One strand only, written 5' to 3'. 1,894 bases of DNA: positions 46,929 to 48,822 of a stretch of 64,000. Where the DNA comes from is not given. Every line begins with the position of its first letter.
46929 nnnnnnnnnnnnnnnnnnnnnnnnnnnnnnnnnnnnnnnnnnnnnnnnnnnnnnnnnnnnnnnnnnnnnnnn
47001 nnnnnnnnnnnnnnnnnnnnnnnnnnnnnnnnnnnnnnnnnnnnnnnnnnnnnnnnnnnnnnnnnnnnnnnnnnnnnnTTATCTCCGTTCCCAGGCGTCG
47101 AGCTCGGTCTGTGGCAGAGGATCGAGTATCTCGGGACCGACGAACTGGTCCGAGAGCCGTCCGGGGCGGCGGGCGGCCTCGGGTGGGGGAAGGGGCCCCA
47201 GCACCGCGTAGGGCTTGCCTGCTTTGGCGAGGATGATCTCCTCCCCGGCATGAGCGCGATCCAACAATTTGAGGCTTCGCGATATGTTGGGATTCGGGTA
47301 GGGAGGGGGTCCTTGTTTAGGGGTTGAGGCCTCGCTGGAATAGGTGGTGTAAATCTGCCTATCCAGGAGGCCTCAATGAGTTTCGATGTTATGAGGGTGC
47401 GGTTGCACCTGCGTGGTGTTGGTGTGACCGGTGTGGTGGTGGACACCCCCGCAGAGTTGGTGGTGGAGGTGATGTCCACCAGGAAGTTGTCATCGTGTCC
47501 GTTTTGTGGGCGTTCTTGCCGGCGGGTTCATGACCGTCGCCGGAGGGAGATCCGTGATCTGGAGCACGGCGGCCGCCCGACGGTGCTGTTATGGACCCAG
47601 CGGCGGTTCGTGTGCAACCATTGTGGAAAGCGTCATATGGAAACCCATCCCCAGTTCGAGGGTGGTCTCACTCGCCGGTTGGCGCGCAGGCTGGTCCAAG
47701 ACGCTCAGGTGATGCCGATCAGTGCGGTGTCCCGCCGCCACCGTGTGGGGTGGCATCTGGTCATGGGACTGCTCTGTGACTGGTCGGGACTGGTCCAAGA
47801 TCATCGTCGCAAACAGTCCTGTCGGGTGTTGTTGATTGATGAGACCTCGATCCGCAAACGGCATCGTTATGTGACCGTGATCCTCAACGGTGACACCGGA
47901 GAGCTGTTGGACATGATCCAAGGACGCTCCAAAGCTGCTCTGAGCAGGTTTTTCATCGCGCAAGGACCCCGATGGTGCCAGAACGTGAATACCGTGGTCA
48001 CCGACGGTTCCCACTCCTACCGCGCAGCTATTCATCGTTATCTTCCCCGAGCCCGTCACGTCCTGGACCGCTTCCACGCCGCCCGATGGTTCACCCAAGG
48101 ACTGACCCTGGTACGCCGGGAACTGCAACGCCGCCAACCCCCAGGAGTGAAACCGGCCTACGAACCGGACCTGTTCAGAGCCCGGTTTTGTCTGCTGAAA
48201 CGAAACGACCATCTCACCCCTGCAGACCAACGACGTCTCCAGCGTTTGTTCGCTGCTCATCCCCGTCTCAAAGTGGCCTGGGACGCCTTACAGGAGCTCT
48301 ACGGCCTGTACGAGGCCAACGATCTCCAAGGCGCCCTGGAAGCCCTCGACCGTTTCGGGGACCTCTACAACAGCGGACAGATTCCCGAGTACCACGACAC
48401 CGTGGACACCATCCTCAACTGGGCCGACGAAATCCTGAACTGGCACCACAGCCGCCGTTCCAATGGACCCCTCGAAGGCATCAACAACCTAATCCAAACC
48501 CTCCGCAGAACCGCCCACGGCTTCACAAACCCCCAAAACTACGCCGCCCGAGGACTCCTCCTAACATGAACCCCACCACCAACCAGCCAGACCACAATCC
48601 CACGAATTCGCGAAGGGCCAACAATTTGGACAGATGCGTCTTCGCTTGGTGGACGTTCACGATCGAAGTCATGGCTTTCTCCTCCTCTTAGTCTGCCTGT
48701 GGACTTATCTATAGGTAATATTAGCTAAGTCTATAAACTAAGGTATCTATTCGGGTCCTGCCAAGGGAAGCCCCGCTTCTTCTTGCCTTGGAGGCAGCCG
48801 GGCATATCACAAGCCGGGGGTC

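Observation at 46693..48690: ISL3 element inserted precisely into the Phd/YefM-type antitoxin gene of a VapC module, with intact 10-bp TSD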

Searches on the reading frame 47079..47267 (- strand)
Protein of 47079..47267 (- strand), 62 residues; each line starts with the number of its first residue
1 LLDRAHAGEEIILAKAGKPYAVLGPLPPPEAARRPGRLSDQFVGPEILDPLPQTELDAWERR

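Call 15: find_encoding_contigs(protein=window:47079-47267:-, flank=3000, max_places=10)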
Protein window:47079-47267:- (62 aa): no gene with exactly this product is on record in the collection.

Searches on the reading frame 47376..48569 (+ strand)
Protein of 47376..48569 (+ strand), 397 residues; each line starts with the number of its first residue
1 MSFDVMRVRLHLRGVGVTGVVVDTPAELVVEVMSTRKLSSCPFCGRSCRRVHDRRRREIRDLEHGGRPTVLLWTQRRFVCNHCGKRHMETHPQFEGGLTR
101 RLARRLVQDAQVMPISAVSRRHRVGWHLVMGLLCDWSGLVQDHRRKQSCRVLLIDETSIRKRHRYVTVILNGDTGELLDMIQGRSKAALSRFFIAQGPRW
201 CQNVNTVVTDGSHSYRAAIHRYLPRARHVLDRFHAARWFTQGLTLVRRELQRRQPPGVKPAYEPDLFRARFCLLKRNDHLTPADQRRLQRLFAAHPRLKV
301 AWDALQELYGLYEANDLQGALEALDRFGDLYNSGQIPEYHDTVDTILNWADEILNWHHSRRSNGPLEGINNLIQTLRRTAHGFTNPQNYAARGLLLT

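Call 3: search_protein_families(library=pfam, proteins=[window:47376-48569:+], max_evalue=0.01)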
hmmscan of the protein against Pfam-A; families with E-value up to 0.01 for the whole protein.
window:47376-48569:+ (397 aa): 4 families
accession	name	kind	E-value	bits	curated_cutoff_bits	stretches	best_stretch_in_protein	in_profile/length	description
PF01610.23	DDE_Tnp_ISL3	-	3.4e-61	207.5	23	1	153-392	2-239/240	Transposase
PF14690.11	Zn_ribbon_ISL3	-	1.2e-11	45.2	25.5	1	40-83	4-47/47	zinc-finger of transposase IS204/IS1001/IS1096/IS1165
PF13542.12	HTH_Tnp_ISL3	-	1.9e-05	24.5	27.4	1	97-132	11-46/51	Helix-turn-helix domain of transposase family ISL3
PF00872.24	Transposase_mut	-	0.00017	21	21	0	302-387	271-359/379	Transposase, Mutator family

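Call 4: search_protein_families(library=ncbifam, proteins=[window:47376-48569:+], max_evalue=0.01)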
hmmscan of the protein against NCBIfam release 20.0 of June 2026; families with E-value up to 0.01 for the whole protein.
window:47376-48569:+ (397 aa): 6 families
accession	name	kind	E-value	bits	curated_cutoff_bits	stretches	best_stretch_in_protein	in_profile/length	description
NF033550.5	transpos_ISL3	equivalog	2.5e-88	296.7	180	1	30-395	2-369/370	ISL3 family transposase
NF049917.1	ISAon1_downstr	equivalog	1.2e-20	73.9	250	2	266-387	194-316/327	ISAon1 family transposase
NF049919.1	DesA_ISL3_tail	domain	2e-11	44.4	30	1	229-349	3-121/122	DesA/ISL3 alpha bundle tail domain-containing protein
NF033558.1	transpos_IS1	equivalog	0.0025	17.8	100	1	75-231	19-175/199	IS1 family transposase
NF033529.1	transpos_ISLre2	equivalog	0.0031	16.8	200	1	209-245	178-213/382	ISLre2 family transposase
NF033587.1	transpos_IS6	equivalog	0.0036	17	125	1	143-228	61-149/202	IS6 family transposase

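Call 9: find_encoding_contigs(protein=window:47376-48569:+, flank=1500, max_places=10)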
Protein window:47376-48569:+ (397 aa): 1 contig read that carries it; 1 place shown.
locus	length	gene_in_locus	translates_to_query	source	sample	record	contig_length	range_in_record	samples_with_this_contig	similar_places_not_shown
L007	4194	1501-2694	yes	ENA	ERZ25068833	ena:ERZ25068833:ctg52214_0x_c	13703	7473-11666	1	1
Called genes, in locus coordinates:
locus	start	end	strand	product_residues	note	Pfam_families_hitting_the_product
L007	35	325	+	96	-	-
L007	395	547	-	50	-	-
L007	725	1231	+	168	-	-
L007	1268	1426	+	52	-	-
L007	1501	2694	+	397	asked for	PF14690:Zn_ribbon_ISL3, PF13542:HTH_Tnp_ISL3 (faint), PF01610:DDE_Tnp_ISL3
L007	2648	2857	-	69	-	-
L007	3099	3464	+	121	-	-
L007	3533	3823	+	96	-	-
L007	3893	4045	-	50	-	-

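Call 18: find_related_loci(query=window:47376-48569:+, collection=metagenome_contigs, flank=1500)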
Query window:47376-48569:+ (397 aa) in metagenome_contigs; peptide patterns used: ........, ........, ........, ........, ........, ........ (x = any residue, [..] = any of these).
67 stretches matched a pattern; 14 encode a relative of the query (tblastn E <= 1e-3); 14 distinct loci.
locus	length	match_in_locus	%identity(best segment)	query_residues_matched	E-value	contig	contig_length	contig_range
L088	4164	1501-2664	79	1-393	0e+0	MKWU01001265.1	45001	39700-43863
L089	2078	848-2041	65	1-397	0e+0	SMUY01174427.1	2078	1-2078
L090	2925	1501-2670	65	4-397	3e-164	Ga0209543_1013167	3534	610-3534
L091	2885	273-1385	63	28-397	3e-152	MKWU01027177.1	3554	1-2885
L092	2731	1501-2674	64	4-393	1e-133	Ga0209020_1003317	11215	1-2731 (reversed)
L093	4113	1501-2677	64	4-393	5e-131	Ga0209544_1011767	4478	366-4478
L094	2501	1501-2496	64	4-335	3e-131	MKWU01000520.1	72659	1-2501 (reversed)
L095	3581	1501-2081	81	253-393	5e-41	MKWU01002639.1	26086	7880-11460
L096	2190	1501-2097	67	198-393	4e-43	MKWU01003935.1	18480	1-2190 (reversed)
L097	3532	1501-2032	44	147-321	2e-34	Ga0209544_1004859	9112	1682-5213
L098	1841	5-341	72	283-393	6e-37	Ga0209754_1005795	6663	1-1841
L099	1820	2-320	73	290-393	2e-22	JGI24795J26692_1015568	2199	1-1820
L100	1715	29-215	68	260-321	2e-18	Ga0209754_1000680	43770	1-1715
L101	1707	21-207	68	260-321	1e-18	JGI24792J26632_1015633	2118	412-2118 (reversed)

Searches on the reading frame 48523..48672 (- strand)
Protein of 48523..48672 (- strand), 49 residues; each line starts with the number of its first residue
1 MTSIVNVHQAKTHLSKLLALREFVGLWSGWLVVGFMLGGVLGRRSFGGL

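Call 16: find_encoding_contigs(protein=window:48523-48672:-, flank=3000, max_places=10)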
Protein window:48523-48672:- (49 aa): no gene with exactly this product is on record in the collection.
